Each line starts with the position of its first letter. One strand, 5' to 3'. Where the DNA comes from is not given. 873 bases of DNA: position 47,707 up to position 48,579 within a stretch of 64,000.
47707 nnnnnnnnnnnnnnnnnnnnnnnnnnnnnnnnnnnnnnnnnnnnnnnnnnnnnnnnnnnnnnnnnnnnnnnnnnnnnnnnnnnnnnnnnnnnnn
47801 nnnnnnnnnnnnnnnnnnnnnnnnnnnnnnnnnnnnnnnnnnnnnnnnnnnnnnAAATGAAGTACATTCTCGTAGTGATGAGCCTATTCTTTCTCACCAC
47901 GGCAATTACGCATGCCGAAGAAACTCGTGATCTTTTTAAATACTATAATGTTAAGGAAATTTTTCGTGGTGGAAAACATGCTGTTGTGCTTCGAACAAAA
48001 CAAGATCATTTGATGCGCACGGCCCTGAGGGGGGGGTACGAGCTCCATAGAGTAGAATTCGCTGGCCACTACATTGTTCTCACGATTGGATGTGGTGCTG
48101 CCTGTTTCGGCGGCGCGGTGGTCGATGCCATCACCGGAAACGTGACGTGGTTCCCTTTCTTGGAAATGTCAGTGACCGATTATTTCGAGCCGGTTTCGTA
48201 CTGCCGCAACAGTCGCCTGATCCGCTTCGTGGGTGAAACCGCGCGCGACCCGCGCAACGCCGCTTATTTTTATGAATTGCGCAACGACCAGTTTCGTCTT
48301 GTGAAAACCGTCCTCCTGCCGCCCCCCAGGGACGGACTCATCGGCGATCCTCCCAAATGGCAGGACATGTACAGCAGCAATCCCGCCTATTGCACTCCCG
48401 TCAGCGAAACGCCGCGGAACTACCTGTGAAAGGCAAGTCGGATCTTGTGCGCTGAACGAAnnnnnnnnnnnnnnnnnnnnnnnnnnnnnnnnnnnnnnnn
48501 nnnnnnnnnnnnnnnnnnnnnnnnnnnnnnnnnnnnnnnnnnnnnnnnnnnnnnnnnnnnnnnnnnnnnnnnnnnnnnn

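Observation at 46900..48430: Low-GC (~47%) effector/immunity-like gene pair inserted into the conserved recF-gyrB interval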

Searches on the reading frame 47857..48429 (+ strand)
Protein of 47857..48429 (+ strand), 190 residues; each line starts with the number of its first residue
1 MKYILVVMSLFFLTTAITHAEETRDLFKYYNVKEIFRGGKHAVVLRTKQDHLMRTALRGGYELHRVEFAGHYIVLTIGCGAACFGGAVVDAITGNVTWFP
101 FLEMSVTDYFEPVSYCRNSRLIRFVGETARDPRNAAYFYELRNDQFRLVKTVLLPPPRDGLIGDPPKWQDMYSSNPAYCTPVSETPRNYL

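Call 3: search_protein_families(library=pfam, proteins=[window:47857-48429:+], max_evalue=1)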
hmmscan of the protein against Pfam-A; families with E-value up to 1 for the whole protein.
window:47857-48429:+ (190 aa): 1 family
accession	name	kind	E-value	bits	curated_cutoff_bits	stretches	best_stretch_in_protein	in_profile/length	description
PF23494.1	bPH_10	-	0.19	11.6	27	0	21-59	96-134/151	YqeB-like bacterial PH domain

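Call 4: search_protein_families(library=phrogs, proteins=[window:47857-48429:+], max_evalue=1)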
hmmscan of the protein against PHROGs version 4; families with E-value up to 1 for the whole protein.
window:47857-48429:+ (190 aa): 0 families

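Call 5: search_protein_families(library=ncbifam, proteins=[window:47857-48429:+], max_evalue=1)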
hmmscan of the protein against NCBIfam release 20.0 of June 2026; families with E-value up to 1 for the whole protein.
window:47857-48429:+ (190 aa): 0 families

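Call 7: find_homologous_proteins(query=window:47857-48429:+)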
Query window:47857-48429:+ (190 aa): 2 proteins with E <= 0.001 among 100 candidates.
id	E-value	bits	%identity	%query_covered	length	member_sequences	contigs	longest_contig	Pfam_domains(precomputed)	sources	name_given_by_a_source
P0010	2.7e-91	323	100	73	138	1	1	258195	-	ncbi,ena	-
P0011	4.1e-38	149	58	64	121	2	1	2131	-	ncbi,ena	-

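Call 9: find_encoding_contigs(protein=P0011, flank=10000)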
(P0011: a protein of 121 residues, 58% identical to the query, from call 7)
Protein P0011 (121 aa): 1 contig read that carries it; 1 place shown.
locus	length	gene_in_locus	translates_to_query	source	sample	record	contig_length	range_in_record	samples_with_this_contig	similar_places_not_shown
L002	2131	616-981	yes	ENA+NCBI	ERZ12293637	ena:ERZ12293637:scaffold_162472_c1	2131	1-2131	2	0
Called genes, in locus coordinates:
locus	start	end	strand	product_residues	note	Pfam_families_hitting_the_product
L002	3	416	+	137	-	?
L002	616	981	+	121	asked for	-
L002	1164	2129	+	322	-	?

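Call 21: search_protein_families(library=pfam, proteins=[L002:6-416:+], max_evalue=0.1)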
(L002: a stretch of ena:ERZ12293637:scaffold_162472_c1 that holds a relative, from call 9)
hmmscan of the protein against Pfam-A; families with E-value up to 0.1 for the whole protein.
L002:6-416:+ (136 aa): 0 families

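Call 38: find_encoding_contigs(protein=P0010, flank=10000)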
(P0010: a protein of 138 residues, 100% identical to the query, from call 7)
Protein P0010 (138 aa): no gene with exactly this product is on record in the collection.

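Call 43: search_protein_representatives(alignment_id=A1)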
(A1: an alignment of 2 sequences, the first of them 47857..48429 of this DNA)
Query: 2 sequences, 190 profile positions. Proteins with E-value up to 0.001 (for the whole library): 2033; up to 1e-10: 467; up to 1e-30: 2. The best 150 are listed.
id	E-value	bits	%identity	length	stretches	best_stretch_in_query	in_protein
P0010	1.2e-86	305.6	-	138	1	53-190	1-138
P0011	5.3e-75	267.7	-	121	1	26-146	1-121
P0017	6.5e-28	114.1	-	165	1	4-156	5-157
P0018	3.9e-25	105.0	-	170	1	16-152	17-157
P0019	4.6e-25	104.8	-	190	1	27-152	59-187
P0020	1.7e-24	102.9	-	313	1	7-160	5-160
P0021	2.3e-24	102.5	-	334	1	7-152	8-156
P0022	1.0e-23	100.4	-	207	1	13-154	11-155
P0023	2.0e-23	99.4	-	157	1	1-152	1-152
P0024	2.7e-23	99.1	-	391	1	13-156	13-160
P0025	3.0e-23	98.9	-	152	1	22-146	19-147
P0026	4.6e-23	98.3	-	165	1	22-151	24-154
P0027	1.6e-22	96.5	-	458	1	3-153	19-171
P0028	3.9e-22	95.3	-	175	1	20-159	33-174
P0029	7.9e-22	94.3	-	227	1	5-160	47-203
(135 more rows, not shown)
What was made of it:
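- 47857..48429 (+): P2: 190-aa exported protein, a divergent member of the uncharacterised P2fam family. It starts 2 nt after the P1 stop codon (translational coupling inferred). Exhaustive HMMER search found 2,033 representatives at E<=1e-3 and 467 at E<=1e-10 (call 43).
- On P2fam (uncharacterised family defined here): The profile search gave 2,033 hits at E<=1e-3 (call 43).
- Closest known: T6SS glycoside-hydrolase/LT effectors with periplasmic immunity. Different: P2fam is far larger than, and mostly independent of, any one effector family (call 43).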

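Call 45: search_protein_families(library=pfam, alignment_id=A3, max_evalue=0.001)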
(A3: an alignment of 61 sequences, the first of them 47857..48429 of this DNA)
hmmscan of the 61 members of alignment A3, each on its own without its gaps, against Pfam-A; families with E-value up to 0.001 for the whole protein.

A. member 1, window:47857-48429:+ (190 aa): 0 families

B. families by the number of members that match (of 61 scanned): 12 families
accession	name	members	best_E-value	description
PF01471.23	PG_binding_1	3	4e-16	Putative peptidoglycan binding domain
PF07494.17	Reg_prop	1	4.8e-49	Two component regulator propeller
PF08238.18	Sel1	1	3.6e-14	Sel1 repeat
PF14373.11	Imm_superinfect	1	7.2e-13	Superinfection immunity protein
PF08450.18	SGL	1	3.3e-10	SMP-30/Gluconolactonase/LRE-like region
PF01436.27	NHL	1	7.3e-07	NHL repeat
PF20740.2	TP0453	1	8.6e-07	Outer membrane-associated lipoprotein TP0453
PF01918.27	Alba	1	3.6e-05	Alba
PF20067.5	SSL_N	1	7.1e-05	Strictosidine synthase-like, N-terminal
PF23416.1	DUF7107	1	0.00068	Domain of unknown function (DUF7107)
PF13008.12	zf-Paramyx-P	1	0.00079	Zinc-binding domain of Paramyxoviridae V protein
PF12869.13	tRNA_anti-like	1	0.00083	tRNA_anti-like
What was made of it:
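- On Known periplasmic lysozyme inhibitors (Ivy, MliC/PliC, PliG, PliI): The Pfam scan of P2 at E<=1 and of 61 family members at E<=1e-3 returns none of them (calls 3, 45).
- One family member is fused to Imm_superinfect PF14373 (call 45). Some members are fused to PG_binding_1, Sel1 or propeller domains rather than sitting next to toxins (call 45).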

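Call 48: predict_structure(alignment_id=A1)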
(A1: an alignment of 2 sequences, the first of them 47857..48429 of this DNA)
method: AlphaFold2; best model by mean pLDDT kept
length: 190 residues; sequences in the alignment: 2
mean_pLDDT: 51.7   pTM: 0.53
mean pLDDT of the five models: 51.7, 45.1, 43.5, 41.3, 37.7
residues with pLDDT >= 90: 0; 70-90: 35; 50-70: 62; < 50: 93
segments of 3 or more residues with pLDDT < 50: 2-6, 8-65, 78-84, 104-107, 158-165, 184-190
pLDDT, mean of each block of 10 residues (from residue 1): 44 36 33 26 28 31 49 55 56 63 54 72 70 75 82 62 50 57 42
secondary structure, 60 per line:
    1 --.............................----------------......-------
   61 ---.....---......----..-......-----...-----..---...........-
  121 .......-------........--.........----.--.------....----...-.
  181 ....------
elements in order: H3-31 H48-53 E64-68 E72-77 E85-90 E96-98 E109-116 E121-127 E135-142 E145-153 H168-171

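Call 52: find_related_loci(query=A5, collection=metagenome_contigs, flank=6000)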
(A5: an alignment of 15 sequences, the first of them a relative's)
Query A5 (175 aa) in metagenome_contigs; peptide patterns used: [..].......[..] (x = any residue, [..] = any of these).
600 stretches matched a pattern (row limit reached: there are more); 550 encode a relative of the query (tblastn E <= 1e-3); the best 80 are kept; 80 distinct loci.
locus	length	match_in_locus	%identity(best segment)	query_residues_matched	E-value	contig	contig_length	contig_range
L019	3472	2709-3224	50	3-170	3e-53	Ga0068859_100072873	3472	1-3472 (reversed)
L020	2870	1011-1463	53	20-170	1e-50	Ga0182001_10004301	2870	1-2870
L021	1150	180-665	50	12-175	4e-53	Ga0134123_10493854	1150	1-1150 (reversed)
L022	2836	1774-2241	50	16-172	2e-50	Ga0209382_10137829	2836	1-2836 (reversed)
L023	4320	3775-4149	60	38-162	4e-50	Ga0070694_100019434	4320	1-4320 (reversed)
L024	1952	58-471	56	33-167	1e-50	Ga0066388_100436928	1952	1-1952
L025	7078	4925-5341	55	34-170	2e-48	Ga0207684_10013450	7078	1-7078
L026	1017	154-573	53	33-170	5e-51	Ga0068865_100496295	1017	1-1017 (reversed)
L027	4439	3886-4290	53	34-167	1e-47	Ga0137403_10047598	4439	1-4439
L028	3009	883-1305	55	33-171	6e-48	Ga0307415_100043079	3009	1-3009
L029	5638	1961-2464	49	10-174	1e-47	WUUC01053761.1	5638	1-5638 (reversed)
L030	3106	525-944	52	33-175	3e-47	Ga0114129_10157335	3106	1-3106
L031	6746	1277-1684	53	33-167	9e-47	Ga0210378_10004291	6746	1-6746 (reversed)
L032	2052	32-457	53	34-173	1e-46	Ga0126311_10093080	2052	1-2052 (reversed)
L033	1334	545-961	54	34-170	5e-48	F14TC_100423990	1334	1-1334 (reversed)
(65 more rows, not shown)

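Call 57: search_protein_families(library=pfam, alignment_id=A6, max_evalue=0.001)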
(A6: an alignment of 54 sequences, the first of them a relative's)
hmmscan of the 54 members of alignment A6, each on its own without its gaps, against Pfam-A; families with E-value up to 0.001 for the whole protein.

A. member 1, L019:2100-2651:+ (184 aa): 1 family
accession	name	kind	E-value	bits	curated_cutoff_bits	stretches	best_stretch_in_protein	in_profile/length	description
PF01872.23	RibD_C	-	6.9e-12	46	24.1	1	4-174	3-193/197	RibD C-terminal domain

B. families by the number of members that match (of 54 scanned): 61 families (the first 25 are shown)
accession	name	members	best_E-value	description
PF02518.31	HATPase_c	2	1.8e-31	Histidine kinase-, DNA gyrase B-, and HSP90-like ATPase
PF02769.27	AIRS_C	2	6.2e-24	AIR synthase related protein, C-terminal domain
PF25183.1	OMP_b-brl_4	2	2.1e-16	Outer membrane beta barrel domain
PF01078.27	Mg_chelatase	1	3.9e-98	Magnesium chelatase, subunit ChlI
PF05096.18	Glu_cyclase_2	1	1e-93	Glutamine cyclotransferase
PF02347.22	GDC-P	1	1.8e-70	Glycine cleavage system P-protein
PF00204.31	DNA_gyraseB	1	3.1e-60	DNA gyrase B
PF00155.27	Aminotran_1_2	1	6.8e-55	Aminotransferase class I and II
PF04107.18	GCS2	1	1.7e-43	Glutamate-cysteine ligase family 2(GCS2)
PF13541.12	ChlI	1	4.2e-42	Subunit ChlI of Mg-chelatase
PF05711.17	TylF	1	2.8e-41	Macrocin-O-methyltransferase (TylF)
PF00986.26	DNA_gyraseB_C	1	2e-33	DNA gyrase B subunit, carboxyl terminus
PF13335.12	Mg_chelatase_C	1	3.7e-32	Magnesium chelatase, subunit ChlI C-terminal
PF12850.12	Metallophos_2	1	3.3e-31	Calcineurin-like phosphoesterase superfamily domain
PF02873.21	MurB_C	1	7.4e-27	UDP-N-acetylenolpyruvoylglucosamine reductase, C-terminal domain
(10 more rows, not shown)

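Call 62: search_dna_similar(query=window:47857-48429:+, collection=plasmids, mode=protein, max_evalue=0.01)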
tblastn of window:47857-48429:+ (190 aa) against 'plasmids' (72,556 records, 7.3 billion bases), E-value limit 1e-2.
No match.

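Call 63: search_dna_similar(query=window:47857-48429:+, collection=phages, mode=protein, max_evalue=0.01)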
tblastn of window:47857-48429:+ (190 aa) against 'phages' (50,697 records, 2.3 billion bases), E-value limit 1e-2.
No match.

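Call 72: find_related_loci(query=A5, collection=viral_contigs, flank=6000)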
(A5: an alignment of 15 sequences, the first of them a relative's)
Query A5 (175 aa) in viral_contigs; peptide patterns used: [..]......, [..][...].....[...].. (x = any residue, [..] = any of these).
49 stretches matched a pattern; 6 encode a relative of the query (tblastn E <= 1e-3); 6 distinct loci.
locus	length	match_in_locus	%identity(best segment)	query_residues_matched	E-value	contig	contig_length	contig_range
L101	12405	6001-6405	38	33-170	9e-30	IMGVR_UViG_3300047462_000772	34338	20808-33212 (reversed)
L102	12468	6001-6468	41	13-170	3e-29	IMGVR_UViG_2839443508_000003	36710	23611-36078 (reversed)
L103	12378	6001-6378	36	38-167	1e-21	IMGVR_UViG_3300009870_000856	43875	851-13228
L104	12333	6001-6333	40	18-137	6e-20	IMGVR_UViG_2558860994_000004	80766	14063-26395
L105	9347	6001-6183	41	48-107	4e-12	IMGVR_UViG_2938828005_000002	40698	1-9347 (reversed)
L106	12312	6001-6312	31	6-118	2e-10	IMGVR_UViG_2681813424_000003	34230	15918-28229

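Call 96: search_protein_families(library=pfam, proteins=[L104:3570-5981:+, L104:6444-7157:+, L103:4582-5598:+, L103:5611-7242:+, L103:7239-9269:+, L106:6554-7783:-, L106:5338-5874:-, L106:8585-9823:-, L102:4174-5187:-, L102:5908-6879:+], max_evalue=0.01)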
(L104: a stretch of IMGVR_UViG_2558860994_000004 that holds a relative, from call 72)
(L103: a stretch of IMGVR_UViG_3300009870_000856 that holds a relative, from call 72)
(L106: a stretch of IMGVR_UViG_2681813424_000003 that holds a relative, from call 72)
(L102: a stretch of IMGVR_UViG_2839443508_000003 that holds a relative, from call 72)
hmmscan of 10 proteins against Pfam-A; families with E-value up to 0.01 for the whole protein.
L104:3570-5981:+ (803 aa): 0 families

L104:6444-7157:+ (237 aa): 1 family
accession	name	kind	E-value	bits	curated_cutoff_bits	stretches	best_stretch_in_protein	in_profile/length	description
PF12685.13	SpoIIIAH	-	0.0053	17.2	30.6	1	3-71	1-61/191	SpoIIIAH-like protein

L103:4582-5598:+ (338 aa): 10 families
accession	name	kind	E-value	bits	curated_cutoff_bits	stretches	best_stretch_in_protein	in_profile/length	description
PF00004.35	AAA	-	2.6e-30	106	21.2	1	121-249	1-130/131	ATPase family associated with various cellular activities (AAA)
PF13401.12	AAA_22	-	1.4e-07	32.3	27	0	120-142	7-29/130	AAA domain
PF07728.20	AAA_5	-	6.4e-05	23.4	22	1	121-187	2-76/139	AAA domain (dynein-related subfamily)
PF13191.12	AAA_16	-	0.00016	22.7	32.6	1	109-176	15-85/167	AAA ATPase domain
PF01037.27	AsnC_trans_reg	-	0.0052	17.1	25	0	239-269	31-61/73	Lrp/AsnC ligand binding domain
PF13173.12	AAA_14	-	0.0056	17.1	27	1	120-213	4-85/129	AAA domain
PF13207.12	AAA_17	-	0.0065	17.2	27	0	125-233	2-117/136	AAA domain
PF24883.2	NPHP3_N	-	0.0083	16.8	24.8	0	119-156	23-55/164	Nephrocystin 3, N-terminal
PF01443.25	Viral_helicase1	-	0.009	16.3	21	0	122-186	2-68/228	Viral superfamily 1 RNA helicase core domain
PF13671.12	AAA_33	-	0.0099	16.6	27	0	121-143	2-24/143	AAA domain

L103:5611-7242:+ (543 aa): 0 families

L103:7239-9269:+ (676 aa): 0 families

L106:6554-7783:- (409 aa): 2 families
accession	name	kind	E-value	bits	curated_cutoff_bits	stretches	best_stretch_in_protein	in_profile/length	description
PF05065.19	Phage_capsid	-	4.3e-60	203.9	24.2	1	114-406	1-280/280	Phage capsid family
PF01519.22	DUF16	-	0.0032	18.4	40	1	15-65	25-75/104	Protein of unknown function DUF16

L106:5338-5874:- (178 aa): 1 family
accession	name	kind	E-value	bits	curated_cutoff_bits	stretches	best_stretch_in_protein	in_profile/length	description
PF05135.19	Phage_connect_1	-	5.2e-13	49.7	21.2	1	14-81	2-59/101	Phage gp6-like head-tail connector protein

L106:8585-9823:- (412 aa): 1 family
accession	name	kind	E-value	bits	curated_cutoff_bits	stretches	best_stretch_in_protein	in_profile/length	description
PF04860.17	Phage_portal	-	3.4e-101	339.1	39.1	1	45-374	1-321/321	Phage portal protein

L102:4174-5187:- (337 aa): 5 families
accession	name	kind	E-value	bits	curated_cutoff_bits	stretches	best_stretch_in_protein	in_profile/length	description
PF04055.27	Radical_SAM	-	6.4e-18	65.9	29.5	1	32-172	2-147/166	Radical SAM superfamily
PF13186.11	SPASM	-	9.4e-10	39.1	21.5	1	226-291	3-66/67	Iron-sulfur cluster-binding domain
PF13353.11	Fer4_12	-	0.0011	19.7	22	1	35-103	13-82/137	4Fe-4S single cluster domain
PF19238.5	Radical_SAM_2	-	0.0082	16.3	26.7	0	33-62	18-47/151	Radical SAM-like domain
PF02679.21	ComA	-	0.0097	15.8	25.2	0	89-181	82-169/243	(2R)-phospho-3-sulfolactate synthase (ComA)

L102:5908-6879:+ (323 aa): 0 families
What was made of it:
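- In a third phage, P2fam is an opposite-strand moron between the capsid and connector genes (call 96).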

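Call 100: search_protein_families(library=phrogs, proteins=[L104:3570-5981:+, L104:5974-6444:+, L104:6444-7157:+, L104:7239-8057:+, L103:5611-7242:+, L103:7239-9269:+, L103:1723-4212:+, L104:1965-2756:+], max_evalue=0.001)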
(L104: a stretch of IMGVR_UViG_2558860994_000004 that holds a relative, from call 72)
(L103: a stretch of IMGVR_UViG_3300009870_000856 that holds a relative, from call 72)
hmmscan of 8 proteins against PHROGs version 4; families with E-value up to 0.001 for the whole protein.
L104:3570-5981:+ (803 aa): 6 families
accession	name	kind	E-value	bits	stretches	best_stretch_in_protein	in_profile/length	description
phrog_6922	-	unknown function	3.7e-145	486.6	1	4-803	2-767/768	-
phrog_90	-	lysis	1.7e-16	60.2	1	502-719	631-854/1168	endolysin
phrog_11489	-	unknown function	1.1e-11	44.6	1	307-472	675-820/1717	-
phrog_1047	-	tail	9.4e-10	38.2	1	183-575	737-1007/1251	tail associated lysin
phrog_16692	-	unknown function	1.8e-05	24.3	1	348-451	706-820/1107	-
phrog_24596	-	unknown function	0.00016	21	1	299-411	656-776/1052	-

L104:5974-6444:+ (156 aa): 0 families

L104:6444-7157:+ (237 aa): 1 family
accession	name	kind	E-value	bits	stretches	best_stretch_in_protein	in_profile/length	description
phrog_25984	-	unknown function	2.6e-10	41.1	1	71-202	46-183/273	-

L104:7239-8057:+ (272 aa): 1 family
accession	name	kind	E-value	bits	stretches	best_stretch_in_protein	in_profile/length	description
phrog_2428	-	unknown function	2.6e-19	70.6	1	155-239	32-121/131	-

L103:5611-7242:+ (543 aa): 0 families

L103:7239-9269:+ (676 aa): 0 families

L103:1723-4212:+ (829 aa): 3 families
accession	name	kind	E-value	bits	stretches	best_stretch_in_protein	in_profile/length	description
phrog_22485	-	unknown function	7.2e-56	190.6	1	2-364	3-375/634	-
phrog_22570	-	unknown function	4.3e-07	29.7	1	4-360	8-323/682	-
phrog_691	-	DNA, RNA and nucleotide metabolism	5e-06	26.9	0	144-183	147-189/329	partition protein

L104:1965-2756:+ (263 aa): 0 families

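Call 106: fold_search(model_id=the predicted structure, library=viral)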
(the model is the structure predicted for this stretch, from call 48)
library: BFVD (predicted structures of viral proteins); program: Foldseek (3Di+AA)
matches with E <= 10: 880; with E <= 0.001: 0
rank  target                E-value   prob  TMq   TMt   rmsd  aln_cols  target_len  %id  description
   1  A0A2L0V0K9            2.3e-02  0.98  0.29  0.05   6.7       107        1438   13  High-affnity carbon uptake protein Hat/HatR [Agrobacterium phage Atu_ph07]
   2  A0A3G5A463            2.6e-02  1.00  0.42  0.24   4.2       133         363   11  Uncharacterized protein [Harvfovirus sp.]
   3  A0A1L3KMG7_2          4.7e-02  0.57  0.26  0.08  18.5       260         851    6  (no name in the UniProt tables at hand)
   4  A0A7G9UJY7            5.2e-02  0.75  0.28  0.21  13.2       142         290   13  Kelch-like protein [Lumpy skin disease virus]
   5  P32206                6.2e-02  0.91  0.29  0.13   5.8       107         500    9  Protein C13 [Swinepox virus (strain Kasza)]
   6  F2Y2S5                8.1e-02  0.97  0.30  0.13   4.3        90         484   14  (no name in the UniProt tables at hand)
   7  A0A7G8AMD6            8.1e-02  0.77  0.28  0.12   8.9       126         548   11  (no name in the UniProt tables at hand)
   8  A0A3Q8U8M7            8.5e-02  0.80  0.29  0.41  10.1       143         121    8  BTB/POZ domain-containing protein [Megavirus baoshan]
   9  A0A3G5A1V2            9.0e-02  0.82  0.26  0.16   8.2       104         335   15  Uncharacterized protein (Fragment) [Faunusvirus sp.]
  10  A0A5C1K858            1.0e-01  0.54  0.25  0.11   8.6       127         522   12  Uncharacterized protein [Pseudomonas phage vB_PaeM_PS119XW]
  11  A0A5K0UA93            1.1e-01  0.91  0.33  0.11  11.8       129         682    9  Uncharacterized protein [Yasminevirus sp. GU-2018]
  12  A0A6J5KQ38            1.1e-01  0.85  0.29  0.11   5.2       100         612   13  Uncharacterized protein [uncultured Caudovirales phage]
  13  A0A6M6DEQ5            1.2e-01  0.33  0.24  0.22  11.1       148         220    6  (no name in the UniProt tables at hand)
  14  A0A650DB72            1.2e-01  0.30  0.20  0.09  11.1       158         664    8  (no name in the UniProt tables at hand)
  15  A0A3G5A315            1.2e-01  0.25  0.17  0.11  18.1       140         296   11  Uncharacterized protein [Harvfovirus sp.]
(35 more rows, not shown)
